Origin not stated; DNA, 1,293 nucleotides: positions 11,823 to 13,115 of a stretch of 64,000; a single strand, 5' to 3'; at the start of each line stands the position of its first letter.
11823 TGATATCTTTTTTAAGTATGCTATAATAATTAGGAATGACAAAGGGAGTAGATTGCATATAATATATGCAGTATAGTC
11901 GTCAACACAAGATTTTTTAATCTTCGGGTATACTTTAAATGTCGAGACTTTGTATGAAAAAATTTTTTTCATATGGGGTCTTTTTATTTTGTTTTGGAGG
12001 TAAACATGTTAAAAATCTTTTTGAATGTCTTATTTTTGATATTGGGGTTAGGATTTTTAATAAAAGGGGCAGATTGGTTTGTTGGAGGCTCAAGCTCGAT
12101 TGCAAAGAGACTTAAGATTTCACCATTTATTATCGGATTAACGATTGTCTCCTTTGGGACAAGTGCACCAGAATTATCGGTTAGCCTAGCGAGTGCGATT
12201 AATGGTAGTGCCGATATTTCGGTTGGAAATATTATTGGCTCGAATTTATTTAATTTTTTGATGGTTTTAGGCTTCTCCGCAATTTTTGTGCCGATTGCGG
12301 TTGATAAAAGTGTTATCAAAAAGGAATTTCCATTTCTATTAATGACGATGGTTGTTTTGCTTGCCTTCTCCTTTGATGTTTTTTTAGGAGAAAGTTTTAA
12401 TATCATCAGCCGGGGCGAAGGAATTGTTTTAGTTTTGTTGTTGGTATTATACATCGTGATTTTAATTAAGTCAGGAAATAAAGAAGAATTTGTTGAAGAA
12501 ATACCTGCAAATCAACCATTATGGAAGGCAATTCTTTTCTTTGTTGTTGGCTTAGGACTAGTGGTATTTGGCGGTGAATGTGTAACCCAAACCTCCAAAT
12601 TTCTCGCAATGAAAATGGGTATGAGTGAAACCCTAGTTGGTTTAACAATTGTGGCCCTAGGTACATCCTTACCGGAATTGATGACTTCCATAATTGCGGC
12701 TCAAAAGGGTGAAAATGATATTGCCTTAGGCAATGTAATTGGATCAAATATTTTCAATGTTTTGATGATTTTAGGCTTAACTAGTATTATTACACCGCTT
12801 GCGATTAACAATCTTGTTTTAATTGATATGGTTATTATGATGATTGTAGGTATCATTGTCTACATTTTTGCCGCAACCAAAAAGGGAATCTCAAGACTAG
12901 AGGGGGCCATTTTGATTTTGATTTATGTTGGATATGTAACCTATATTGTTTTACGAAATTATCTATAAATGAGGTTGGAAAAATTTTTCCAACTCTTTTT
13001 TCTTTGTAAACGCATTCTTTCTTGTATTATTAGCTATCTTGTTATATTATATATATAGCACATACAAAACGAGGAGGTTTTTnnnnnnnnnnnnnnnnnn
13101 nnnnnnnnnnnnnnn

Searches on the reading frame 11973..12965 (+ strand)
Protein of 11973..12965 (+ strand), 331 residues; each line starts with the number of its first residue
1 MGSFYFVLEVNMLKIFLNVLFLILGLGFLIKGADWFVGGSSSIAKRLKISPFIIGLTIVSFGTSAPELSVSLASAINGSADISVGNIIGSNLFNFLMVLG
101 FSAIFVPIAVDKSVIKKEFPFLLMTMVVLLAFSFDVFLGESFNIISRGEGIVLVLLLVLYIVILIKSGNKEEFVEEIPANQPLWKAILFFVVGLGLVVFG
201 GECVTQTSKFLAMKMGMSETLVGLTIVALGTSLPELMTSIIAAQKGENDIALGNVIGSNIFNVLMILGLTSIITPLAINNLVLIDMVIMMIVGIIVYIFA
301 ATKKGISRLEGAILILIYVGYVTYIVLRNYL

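Call 53: search_protein_families(library=pfam, proteins=[window:11973-12965:+], max_evalue=0.00001)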
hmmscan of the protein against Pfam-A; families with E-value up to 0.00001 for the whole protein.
window:11973-12965:+ (331 aa): 1 family
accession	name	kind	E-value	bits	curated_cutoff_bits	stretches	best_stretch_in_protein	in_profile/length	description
PF01699.29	Na_Ca_ex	-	1.8e-67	226.4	24.9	2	19-165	3-150/151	Sodium/calcium exchanger protein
